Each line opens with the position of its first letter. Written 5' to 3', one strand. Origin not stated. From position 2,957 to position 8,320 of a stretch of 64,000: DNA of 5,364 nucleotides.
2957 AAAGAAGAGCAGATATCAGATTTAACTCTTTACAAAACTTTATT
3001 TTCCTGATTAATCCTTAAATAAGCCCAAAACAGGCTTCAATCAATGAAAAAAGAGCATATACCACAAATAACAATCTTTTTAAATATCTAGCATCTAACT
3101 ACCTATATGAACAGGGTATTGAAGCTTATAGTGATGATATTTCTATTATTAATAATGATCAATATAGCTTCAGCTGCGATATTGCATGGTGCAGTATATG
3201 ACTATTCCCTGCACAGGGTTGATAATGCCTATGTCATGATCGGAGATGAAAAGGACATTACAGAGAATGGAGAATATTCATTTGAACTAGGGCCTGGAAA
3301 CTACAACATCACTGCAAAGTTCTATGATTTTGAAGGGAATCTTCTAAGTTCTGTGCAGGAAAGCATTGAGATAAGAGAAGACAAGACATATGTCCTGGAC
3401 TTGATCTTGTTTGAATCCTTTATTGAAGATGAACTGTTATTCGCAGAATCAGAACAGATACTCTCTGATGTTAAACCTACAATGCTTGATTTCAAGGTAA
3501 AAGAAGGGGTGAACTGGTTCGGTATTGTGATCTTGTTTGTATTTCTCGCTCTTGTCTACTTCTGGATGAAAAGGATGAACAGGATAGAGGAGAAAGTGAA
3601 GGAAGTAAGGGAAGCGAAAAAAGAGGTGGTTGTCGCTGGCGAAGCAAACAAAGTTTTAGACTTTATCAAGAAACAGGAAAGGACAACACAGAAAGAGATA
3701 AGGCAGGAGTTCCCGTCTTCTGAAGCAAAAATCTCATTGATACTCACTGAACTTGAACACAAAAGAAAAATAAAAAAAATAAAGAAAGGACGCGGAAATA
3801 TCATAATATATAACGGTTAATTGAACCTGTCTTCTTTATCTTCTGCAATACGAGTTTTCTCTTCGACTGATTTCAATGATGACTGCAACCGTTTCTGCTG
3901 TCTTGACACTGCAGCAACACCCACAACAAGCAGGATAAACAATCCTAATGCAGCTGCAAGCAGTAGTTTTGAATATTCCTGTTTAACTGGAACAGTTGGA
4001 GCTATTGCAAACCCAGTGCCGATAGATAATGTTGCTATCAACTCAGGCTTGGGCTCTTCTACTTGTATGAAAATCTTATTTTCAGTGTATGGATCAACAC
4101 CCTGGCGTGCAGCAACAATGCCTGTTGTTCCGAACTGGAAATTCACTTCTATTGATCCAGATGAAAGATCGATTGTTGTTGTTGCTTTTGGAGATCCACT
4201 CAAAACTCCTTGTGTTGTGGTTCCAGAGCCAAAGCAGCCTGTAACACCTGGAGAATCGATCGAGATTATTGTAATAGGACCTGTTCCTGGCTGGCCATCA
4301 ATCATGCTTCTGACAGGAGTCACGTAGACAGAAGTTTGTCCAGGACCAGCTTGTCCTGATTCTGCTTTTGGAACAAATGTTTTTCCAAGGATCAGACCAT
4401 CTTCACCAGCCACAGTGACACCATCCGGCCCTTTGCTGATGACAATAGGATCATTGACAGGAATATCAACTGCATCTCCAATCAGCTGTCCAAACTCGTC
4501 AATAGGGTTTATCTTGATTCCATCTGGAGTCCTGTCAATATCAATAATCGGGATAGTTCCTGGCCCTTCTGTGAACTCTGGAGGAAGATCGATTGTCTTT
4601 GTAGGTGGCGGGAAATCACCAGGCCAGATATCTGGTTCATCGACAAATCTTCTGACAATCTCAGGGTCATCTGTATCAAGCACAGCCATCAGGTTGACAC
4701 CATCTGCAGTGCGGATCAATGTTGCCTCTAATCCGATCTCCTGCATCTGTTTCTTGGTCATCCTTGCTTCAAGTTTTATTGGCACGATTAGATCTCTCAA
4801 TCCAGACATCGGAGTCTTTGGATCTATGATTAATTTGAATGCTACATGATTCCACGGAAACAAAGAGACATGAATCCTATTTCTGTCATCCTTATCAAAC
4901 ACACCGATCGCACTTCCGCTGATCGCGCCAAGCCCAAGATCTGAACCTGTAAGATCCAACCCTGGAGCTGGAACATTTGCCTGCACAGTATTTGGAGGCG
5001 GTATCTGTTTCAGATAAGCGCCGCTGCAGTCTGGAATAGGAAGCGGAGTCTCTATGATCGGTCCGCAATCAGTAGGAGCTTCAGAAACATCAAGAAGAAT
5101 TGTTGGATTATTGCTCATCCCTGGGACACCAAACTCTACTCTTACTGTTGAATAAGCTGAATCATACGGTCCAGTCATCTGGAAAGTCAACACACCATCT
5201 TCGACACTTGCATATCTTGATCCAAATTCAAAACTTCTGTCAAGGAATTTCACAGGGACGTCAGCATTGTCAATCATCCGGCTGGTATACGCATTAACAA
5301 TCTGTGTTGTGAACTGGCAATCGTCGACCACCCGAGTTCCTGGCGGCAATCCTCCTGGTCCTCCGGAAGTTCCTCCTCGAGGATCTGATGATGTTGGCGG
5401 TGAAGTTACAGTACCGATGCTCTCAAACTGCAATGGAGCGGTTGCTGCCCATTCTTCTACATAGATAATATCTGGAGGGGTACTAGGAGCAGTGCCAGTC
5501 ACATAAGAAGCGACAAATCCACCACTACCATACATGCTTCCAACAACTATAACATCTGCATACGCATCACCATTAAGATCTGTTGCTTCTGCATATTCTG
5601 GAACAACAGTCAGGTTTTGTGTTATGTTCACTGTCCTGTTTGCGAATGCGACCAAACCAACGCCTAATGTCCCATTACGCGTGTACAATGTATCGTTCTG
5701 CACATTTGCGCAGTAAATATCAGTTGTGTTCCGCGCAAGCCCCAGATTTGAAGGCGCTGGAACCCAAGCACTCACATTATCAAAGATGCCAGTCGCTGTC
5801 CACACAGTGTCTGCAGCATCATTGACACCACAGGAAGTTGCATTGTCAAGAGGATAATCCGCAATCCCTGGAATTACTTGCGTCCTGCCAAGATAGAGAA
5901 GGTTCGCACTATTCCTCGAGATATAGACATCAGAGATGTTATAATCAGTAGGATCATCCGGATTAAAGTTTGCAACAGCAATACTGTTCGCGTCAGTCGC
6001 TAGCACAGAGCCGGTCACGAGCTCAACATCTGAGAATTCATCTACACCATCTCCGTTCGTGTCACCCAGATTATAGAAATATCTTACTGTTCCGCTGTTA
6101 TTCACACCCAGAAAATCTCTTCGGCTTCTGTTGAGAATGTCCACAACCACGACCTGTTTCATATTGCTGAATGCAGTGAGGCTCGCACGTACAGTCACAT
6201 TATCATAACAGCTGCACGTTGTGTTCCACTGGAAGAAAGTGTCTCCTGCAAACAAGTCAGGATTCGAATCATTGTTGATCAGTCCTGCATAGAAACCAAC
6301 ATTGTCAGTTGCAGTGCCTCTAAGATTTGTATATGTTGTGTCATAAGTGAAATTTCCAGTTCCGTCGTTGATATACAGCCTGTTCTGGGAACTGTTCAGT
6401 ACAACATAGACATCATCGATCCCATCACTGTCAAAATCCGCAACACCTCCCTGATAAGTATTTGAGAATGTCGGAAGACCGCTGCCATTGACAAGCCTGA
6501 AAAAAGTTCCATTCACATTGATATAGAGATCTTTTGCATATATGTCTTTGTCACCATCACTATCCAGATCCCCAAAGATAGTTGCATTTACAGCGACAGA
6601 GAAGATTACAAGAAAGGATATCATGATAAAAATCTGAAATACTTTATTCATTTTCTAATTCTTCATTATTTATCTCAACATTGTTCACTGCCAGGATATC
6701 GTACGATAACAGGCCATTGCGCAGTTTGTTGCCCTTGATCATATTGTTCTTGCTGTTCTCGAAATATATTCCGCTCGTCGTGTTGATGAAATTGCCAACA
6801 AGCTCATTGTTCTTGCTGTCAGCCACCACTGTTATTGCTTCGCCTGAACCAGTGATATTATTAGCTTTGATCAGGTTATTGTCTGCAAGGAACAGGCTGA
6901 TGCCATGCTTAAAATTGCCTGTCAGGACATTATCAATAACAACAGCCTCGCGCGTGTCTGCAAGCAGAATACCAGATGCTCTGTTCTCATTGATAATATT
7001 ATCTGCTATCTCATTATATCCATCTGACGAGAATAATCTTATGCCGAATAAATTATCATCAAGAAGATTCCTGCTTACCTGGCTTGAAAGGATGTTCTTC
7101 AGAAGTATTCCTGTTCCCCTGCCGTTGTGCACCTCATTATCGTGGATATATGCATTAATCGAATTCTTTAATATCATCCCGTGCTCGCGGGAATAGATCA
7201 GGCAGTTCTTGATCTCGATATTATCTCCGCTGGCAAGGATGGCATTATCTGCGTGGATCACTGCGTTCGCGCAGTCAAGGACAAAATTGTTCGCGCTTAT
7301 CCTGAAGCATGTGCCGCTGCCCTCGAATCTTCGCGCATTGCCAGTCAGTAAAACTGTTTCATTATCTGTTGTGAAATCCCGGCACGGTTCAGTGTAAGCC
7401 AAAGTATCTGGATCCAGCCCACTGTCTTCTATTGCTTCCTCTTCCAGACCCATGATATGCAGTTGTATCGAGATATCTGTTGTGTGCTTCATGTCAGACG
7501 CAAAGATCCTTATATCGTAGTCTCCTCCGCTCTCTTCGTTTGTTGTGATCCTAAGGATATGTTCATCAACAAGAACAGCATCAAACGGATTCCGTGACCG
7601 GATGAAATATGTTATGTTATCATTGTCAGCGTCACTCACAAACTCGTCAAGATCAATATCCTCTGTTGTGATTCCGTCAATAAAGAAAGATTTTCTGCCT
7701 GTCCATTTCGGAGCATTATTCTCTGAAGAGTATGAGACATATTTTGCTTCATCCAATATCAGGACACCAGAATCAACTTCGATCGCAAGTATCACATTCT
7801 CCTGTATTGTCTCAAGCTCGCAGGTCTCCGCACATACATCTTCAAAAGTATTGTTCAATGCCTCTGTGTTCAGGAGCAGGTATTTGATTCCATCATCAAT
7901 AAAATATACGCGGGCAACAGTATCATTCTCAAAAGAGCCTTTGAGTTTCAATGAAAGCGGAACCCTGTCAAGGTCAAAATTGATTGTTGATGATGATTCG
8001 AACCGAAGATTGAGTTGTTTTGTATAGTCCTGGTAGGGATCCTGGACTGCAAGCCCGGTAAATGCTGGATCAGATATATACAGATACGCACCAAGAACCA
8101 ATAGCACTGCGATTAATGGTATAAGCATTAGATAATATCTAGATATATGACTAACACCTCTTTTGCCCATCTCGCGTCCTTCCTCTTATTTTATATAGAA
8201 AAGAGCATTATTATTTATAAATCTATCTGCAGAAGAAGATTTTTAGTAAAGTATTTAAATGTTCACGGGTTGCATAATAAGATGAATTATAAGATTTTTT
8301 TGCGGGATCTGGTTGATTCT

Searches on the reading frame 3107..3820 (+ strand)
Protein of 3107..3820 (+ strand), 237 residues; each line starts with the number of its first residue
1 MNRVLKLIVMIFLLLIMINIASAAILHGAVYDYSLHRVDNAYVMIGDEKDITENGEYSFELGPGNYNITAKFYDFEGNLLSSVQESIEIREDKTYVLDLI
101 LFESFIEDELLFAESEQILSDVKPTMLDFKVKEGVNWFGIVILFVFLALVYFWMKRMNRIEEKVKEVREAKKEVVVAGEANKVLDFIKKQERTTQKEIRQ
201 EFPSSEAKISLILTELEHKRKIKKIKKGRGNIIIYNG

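Call 15: search_protein_families(library=pfam, proteins=[window:3107-3820:+], max_evalue=0.001)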
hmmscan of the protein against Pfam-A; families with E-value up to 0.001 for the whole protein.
window:3107-3820:+ (237 aa): 1 family
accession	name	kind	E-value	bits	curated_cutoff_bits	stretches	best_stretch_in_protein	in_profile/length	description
PF24034.1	DUF7343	-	1.2e-10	41.5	27.6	1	181-234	6-60/62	Domain of unknown function (DUF7343)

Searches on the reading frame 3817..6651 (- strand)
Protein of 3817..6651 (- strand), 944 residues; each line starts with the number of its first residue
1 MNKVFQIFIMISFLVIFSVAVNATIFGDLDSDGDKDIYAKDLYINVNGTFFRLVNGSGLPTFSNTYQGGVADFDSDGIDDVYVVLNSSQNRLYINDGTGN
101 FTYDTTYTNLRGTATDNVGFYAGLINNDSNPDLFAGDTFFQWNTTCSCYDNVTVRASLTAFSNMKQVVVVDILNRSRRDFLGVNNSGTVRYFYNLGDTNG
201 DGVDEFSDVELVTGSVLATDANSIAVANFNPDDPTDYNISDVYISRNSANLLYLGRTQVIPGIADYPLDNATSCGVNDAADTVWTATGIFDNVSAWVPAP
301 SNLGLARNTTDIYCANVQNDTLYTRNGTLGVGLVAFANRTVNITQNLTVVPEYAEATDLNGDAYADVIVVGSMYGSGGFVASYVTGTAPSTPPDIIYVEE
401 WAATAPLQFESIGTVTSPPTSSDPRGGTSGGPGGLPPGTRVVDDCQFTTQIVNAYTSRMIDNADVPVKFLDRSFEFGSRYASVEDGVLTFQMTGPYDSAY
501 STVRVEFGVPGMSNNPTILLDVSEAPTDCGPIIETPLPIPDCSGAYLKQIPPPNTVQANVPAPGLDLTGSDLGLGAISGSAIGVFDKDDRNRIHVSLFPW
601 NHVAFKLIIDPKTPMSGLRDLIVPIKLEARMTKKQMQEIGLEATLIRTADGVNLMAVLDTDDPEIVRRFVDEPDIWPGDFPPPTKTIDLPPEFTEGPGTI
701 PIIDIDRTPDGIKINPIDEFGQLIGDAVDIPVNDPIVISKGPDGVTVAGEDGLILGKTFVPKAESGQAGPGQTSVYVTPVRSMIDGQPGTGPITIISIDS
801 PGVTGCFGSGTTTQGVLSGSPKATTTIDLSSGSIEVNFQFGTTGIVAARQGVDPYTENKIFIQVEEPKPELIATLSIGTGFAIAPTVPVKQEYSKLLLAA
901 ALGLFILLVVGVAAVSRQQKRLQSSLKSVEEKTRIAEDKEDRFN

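Call 15: search_protein_families(library=pfam, proteins=[window:3817-6651:-], max_evalue=0.001)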
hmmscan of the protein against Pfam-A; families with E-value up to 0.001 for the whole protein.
window:3817-6651:- (944 aa): 1 family
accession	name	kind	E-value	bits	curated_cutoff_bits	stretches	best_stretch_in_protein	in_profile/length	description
PF13517.12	FG-GAP_3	-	1.1e-10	42.4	26.9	1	72-134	1-60/61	FG-GAP-like repeat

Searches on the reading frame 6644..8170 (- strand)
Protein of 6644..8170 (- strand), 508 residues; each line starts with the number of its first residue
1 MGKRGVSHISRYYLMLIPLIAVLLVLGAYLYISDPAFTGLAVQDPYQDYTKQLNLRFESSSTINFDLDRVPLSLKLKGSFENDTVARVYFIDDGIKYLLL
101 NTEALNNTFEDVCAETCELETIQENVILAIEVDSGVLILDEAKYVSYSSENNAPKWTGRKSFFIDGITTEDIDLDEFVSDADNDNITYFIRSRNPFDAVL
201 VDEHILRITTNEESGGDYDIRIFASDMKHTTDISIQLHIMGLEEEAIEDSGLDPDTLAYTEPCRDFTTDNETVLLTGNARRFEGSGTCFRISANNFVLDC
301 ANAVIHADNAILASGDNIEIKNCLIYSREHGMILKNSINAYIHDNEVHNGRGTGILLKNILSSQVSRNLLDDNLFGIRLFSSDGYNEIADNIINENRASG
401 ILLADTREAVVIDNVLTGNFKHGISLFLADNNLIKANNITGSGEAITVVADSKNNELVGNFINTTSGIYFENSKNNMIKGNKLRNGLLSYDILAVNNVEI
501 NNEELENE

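Call 15: search_protein_families(library=pfam, proteins=[window:6644-8170:-], max_evalue=0.001)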
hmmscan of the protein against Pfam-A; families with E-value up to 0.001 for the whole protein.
window:6644-8170:- (508 aa): 2 families
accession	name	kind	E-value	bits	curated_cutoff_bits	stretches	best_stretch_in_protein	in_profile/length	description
PF05048.19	NosD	-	3e-22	79.6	23.6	2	376-485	62-172/212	Periplasmic copper-binding protein (NosD)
PF13229.12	Beta_helix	-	6.4e-18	65.3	25.9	2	306-438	22-157/158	Right handed beta helix region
